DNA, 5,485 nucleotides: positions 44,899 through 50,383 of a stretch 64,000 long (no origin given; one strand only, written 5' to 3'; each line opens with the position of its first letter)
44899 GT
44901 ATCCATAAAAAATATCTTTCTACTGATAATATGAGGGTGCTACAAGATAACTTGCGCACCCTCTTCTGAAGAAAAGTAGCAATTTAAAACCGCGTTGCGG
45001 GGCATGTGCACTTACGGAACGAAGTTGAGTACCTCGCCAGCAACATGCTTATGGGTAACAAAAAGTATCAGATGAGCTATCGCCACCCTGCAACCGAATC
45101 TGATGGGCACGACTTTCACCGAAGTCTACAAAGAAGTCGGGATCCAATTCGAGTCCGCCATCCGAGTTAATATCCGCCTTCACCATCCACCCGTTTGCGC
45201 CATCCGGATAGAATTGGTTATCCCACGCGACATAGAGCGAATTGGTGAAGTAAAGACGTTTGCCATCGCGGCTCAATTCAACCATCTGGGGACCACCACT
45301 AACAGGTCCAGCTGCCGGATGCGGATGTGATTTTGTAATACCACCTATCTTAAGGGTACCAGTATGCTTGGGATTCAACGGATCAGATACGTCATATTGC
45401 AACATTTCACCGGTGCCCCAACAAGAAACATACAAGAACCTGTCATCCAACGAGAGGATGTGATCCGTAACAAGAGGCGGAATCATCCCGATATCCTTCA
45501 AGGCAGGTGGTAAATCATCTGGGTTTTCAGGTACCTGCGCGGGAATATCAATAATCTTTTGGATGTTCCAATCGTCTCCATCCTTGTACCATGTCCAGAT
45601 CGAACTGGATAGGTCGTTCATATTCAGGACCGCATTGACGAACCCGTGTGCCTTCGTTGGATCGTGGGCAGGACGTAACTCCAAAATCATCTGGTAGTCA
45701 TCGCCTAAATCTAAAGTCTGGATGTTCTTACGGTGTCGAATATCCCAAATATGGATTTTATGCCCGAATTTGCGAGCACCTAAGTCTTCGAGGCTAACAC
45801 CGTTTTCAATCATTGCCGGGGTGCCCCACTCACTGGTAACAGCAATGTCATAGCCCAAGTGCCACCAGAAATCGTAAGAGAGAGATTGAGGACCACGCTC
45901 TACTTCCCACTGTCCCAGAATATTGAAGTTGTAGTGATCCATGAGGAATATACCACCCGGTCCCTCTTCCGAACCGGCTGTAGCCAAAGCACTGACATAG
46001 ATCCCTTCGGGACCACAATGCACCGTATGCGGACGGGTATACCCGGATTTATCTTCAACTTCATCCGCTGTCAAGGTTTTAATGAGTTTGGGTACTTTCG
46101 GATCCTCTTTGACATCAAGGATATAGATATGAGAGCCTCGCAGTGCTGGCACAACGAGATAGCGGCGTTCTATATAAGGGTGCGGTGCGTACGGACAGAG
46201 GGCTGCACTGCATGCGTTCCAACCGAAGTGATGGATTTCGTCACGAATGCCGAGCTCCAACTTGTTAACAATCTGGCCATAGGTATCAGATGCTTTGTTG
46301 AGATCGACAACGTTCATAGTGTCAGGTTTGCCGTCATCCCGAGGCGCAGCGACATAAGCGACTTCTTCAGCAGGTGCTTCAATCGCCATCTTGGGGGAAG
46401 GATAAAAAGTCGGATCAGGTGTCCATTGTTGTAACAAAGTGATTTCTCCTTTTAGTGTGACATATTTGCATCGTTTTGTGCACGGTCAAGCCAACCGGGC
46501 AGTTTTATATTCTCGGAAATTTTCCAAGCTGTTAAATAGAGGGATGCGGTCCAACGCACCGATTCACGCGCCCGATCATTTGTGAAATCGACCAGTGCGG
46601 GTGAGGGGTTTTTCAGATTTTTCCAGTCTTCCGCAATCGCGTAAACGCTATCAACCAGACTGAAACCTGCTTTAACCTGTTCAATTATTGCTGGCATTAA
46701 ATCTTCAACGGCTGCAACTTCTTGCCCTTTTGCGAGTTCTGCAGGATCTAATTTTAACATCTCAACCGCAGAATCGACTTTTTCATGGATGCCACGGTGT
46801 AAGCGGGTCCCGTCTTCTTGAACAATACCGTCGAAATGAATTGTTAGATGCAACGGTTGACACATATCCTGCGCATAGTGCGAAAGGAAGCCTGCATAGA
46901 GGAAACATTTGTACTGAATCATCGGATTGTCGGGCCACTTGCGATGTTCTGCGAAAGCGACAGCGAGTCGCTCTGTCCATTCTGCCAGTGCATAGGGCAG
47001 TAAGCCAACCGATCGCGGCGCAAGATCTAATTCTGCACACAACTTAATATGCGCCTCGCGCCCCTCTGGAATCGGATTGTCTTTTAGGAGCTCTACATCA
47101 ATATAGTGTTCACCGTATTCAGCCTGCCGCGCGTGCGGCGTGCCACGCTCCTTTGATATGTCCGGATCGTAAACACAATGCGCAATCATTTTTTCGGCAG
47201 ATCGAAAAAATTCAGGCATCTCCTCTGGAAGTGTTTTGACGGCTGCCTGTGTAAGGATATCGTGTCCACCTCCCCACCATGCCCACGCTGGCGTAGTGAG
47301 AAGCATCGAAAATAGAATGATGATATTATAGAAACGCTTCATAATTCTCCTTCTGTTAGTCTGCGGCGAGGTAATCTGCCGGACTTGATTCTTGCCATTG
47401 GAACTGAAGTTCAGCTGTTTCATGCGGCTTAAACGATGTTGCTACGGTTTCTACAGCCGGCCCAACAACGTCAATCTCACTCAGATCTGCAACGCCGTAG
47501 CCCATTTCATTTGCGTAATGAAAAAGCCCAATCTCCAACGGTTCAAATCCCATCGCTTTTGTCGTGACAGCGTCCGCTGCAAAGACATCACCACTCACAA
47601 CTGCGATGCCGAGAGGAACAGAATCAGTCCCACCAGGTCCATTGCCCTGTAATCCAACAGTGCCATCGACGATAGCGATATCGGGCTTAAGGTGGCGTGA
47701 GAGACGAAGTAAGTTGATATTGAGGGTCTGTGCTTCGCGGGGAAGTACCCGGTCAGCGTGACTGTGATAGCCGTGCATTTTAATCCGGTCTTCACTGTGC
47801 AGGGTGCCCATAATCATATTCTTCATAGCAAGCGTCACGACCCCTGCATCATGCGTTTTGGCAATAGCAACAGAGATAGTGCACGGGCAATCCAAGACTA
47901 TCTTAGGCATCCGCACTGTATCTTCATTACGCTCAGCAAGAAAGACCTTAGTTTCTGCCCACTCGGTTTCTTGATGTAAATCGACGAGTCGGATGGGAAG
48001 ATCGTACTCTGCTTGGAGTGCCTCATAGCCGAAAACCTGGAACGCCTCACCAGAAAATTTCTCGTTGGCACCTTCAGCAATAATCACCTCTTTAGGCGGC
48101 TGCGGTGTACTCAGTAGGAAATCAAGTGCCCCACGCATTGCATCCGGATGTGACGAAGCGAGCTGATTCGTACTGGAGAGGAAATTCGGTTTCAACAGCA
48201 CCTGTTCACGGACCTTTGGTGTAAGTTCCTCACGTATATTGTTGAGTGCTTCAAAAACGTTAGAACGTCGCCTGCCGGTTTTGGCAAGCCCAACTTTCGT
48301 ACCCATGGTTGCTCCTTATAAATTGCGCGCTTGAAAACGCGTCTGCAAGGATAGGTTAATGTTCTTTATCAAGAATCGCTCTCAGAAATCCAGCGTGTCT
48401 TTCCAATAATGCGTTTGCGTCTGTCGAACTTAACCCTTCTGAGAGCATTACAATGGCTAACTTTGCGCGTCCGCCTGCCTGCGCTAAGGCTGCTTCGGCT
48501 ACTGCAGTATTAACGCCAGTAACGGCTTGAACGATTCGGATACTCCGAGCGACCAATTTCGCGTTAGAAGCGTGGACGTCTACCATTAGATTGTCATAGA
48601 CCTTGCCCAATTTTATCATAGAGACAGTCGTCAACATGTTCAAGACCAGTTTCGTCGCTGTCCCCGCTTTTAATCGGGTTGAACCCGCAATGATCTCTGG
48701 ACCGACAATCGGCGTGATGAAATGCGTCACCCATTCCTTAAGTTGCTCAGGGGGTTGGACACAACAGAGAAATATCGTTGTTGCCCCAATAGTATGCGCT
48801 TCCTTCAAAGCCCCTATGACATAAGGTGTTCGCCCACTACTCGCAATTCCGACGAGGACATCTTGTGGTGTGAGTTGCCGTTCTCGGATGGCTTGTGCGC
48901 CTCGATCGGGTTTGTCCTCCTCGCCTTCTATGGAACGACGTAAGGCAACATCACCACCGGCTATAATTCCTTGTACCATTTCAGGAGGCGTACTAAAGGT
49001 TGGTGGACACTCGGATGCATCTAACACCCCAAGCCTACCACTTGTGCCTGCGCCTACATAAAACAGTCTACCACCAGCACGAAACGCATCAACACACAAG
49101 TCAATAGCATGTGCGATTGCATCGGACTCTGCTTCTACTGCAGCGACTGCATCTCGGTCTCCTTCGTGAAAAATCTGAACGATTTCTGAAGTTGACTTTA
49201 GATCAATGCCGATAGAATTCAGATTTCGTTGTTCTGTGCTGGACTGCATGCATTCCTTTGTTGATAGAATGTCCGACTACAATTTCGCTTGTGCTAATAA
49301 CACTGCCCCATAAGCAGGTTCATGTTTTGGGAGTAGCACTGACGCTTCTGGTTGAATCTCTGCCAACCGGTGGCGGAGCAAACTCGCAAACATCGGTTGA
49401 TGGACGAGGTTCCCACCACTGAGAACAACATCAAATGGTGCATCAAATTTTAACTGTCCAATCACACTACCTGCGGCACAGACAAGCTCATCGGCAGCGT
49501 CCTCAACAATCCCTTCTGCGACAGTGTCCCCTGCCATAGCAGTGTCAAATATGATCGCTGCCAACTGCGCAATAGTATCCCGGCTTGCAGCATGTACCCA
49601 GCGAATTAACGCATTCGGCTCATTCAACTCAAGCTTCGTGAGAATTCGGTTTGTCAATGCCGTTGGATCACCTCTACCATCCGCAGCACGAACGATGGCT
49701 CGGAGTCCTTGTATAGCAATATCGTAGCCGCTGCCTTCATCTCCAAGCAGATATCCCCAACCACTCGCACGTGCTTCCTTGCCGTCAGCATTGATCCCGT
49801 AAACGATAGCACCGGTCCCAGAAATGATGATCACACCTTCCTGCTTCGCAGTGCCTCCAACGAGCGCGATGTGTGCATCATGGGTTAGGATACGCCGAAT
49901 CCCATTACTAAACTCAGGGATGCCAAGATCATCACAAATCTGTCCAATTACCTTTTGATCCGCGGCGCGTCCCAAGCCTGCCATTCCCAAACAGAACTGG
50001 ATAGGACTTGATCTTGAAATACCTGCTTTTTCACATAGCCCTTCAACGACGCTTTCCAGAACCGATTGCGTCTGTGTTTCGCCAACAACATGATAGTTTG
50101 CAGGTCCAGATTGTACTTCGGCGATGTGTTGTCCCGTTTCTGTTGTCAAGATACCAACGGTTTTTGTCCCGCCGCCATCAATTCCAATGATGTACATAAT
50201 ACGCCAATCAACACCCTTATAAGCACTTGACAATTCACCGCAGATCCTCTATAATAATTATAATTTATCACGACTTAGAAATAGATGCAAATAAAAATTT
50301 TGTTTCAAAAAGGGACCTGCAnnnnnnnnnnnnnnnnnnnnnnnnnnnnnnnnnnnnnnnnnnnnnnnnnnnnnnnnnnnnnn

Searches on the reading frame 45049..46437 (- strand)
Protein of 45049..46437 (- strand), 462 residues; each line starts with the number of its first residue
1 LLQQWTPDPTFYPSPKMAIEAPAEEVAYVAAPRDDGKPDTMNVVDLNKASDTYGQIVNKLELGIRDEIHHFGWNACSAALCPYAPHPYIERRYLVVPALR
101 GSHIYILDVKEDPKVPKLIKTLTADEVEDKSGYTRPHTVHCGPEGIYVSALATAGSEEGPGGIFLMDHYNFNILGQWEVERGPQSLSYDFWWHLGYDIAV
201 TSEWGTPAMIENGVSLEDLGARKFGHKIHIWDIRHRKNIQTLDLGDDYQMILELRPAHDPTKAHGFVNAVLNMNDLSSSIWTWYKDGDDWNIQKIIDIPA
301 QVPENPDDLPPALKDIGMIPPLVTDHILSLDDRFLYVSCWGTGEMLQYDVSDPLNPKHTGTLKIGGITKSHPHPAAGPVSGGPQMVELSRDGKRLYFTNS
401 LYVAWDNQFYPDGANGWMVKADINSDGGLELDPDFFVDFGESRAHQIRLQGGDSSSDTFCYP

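Call 68: search_protein_families(library=pfam, proteins=[window:45049-46437:-], max_evalue=0.00001)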
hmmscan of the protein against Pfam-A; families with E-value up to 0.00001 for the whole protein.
window:45049-46437:- (462 aa): 1 family
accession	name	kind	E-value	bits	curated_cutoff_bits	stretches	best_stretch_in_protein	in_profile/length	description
PF05694.17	SBP56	-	8.2e-177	589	34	1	6-460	2-453/453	56kDa selenium binding protein (SBP56)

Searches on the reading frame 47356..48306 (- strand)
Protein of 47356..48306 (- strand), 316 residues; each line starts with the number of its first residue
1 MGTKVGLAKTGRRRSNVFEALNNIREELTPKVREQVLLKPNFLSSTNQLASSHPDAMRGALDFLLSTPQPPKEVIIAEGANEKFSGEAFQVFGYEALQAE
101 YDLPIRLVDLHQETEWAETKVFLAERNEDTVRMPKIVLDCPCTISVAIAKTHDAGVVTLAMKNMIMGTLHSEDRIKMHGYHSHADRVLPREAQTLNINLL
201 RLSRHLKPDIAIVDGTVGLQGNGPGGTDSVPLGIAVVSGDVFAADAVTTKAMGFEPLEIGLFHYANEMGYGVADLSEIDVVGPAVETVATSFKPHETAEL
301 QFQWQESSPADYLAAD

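Call 68: search_protein_families(library=pfam, proteins=[window:47356-48306:-], max_evalue=0.00001)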
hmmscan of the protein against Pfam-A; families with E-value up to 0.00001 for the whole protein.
window:47356-48306:- (316 aa): 1 family
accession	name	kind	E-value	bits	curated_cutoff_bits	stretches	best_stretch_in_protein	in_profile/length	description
PF04015.17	DUF362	-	1.9e-33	116.6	24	1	36-249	1-199/200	Domain of unknown function (DUF362)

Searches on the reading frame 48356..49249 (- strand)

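Call 68: search_protein_families(library=pfam, proteins=[window:48356-49249:-], max_evalue=0.00001)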
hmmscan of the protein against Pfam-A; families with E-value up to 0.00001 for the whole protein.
window:48356-49249:- (297 aa): 3 families
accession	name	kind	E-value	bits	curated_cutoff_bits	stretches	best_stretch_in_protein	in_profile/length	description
PF22645.1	GKRP_SIS_N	-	3.5e-20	72.3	27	1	45-149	2-110/113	Glucokinase regulatory protein N-terminal SIS domain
PF13580.11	SIS_2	-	4.6e-14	53.1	27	1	37-159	13-134/138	SIS domain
PF20741.3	GKRP-like_C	-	5.9e-08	33.6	27.7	1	220-258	2-40/100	C-terminal lid domain of glucokinase regulatory protein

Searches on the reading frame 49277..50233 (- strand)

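Call 68: search_protein_families(library=pfam, proteins=[window:49277-50233:-], max_evalue=0.00001)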
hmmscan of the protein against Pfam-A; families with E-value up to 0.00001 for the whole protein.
window:49277-50233:- (318 aa): 1 family
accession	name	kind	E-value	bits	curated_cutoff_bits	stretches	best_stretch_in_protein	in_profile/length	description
PF01869.26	BcrAD_BadFG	-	4.9e-47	161.1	31.5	1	16-314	1-271/271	BadF/BadG/BcrA/BcrD ATPase family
